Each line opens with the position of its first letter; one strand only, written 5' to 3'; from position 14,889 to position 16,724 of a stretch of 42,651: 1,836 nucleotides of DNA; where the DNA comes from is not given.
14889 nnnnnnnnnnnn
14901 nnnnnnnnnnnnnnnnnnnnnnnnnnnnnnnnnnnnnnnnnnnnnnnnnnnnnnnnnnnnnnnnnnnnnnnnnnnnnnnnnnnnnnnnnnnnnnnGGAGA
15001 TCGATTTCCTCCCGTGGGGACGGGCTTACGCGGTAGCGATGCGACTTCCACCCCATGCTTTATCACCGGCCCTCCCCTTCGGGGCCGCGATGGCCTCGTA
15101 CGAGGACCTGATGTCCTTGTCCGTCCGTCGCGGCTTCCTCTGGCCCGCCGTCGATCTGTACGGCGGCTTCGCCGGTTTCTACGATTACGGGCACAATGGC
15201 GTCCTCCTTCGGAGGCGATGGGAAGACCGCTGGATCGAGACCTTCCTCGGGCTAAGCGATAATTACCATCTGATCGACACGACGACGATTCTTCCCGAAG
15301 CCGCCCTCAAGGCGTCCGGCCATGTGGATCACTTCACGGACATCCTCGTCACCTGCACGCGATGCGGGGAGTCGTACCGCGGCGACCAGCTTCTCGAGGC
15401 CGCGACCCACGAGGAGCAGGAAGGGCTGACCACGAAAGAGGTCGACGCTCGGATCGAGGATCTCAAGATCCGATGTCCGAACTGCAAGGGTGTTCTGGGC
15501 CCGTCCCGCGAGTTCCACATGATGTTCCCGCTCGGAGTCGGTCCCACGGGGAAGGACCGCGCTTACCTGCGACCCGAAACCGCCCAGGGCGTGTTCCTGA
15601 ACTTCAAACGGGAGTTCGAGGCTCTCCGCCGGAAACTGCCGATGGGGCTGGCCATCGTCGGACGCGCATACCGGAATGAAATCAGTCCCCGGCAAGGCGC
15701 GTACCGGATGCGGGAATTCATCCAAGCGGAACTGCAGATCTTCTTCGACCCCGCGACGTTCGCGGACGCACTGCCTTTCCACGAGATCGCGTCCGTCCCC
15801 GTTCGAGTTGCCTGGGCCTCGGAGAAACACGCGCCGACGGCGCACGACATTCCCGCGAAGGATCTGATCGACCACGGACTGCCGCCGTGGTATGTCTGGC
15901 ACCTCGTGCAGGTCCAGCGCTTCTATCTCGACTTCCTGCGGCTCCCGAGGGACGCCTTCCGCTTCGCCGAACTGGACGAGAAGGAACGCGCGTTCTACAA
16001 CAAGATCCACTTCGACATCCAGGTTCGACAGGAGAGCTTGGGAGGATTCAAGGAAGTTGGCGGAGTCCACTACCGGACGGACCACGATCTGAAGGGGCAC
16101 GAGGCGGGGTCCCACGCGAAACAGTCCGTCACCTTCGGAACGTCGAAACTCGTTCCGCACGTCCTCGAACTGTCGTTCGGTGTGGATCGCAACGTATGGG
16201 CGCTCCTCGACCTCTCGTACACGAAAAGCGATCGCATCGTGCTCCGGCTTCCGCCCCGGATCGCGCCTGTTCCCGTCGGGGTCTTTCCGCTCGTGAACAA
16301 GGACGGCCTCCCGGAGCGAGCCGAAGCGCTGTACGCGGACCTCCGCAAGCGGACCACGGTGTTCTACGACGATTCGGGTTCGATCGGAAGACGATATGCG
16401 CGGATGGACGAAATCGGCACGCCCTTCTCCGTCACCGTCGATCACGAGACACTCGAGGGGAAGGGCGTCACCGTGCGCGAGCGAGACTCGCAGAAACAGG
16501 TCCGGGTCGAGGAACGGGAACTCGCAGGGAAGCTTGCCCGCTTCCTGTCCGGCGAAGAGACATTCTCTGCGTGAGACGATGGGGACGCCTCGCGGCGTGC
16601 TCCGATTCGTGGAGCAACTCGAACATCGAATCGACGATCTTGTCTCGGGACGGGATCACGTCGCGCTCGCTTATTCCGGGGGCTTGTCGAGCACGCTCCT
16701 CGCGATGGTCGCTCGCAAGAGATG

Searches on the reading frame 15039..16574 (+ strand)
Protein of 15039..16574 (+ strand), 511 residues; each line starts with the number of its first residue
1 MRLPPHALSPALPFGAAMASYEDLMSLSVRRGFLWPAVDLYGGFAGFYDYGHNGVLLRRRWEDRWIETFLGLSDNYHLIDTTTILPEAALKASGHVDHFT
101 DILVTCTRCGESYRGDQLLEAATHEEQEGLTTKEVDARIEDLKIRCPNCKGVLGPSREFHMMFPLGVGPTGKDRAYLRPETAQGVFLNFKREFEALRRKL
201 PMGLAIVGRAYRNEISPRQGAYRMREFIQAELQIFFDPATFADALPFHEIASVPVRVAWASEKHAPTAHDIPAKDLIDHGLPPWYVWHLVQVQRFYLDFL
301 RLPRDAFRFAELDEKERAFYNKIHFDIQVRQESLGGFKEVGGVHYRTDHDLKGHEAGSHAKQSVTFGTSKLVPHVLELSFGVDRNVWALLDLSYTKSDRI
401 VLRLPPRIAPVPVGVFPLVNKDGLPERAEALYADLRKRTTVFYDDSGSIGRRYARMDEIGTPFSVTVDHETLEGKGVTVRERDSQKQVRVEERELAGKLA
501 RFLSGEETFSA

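Call 73: find_encoding_contigs(protein=window:15039-16574:+, flank=10000, max_places=1)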
Protein window:15039-16574:+ (511 aa): 4 contigs read that carry it; 1 place shown.
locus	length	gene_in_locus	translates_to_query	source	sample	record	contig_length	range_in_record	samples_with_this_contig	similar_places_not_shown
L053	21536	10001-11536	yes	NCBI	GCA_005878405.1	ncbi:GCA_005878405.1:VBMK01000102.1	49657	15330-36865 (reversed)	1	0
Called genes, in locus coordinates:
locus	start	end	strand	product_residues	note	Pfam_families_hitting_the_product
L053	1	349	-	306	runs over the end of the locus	PF06745:ATPase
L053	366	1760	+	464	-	PF10571:UPF0547 (faint), PF13240:Zn_Ribbon_1 (faint), PF13248:Zn_ribbon_3 (faint), PF12773:DZR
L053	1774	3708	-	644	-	PF00308:Bac_DnaA, PF01695:IstB_IS21 (weak), PF13401:AAA_22 (faint), PF05763:DUF835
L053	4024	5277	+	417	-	PF00162:PGK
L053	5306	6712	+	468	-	PF02133:Transp_cyt_pur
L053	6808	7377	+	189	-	PF04011:LemA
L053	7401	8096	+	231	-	PF04536:TPM_phosphatase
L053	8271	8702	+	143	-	-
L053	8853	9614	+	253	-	PF01979:Amidohydro_1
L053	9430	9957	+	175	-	PF01979:Amidohydro_1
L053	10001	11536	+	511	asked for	PF00587:tRNA-synt_2b, PF03129:HGTP_anticodon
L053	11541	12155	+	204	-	-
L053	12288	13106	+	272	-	PF00025:Arf, PF00071:Ras, PF04670:Gtr1_RagA (faint), PF08477:Roc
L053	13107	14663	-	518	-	PF23613:ELP3_N, PF04055:Radical_SAM, PF16199:Radical_SAM_C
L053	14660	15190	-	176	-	-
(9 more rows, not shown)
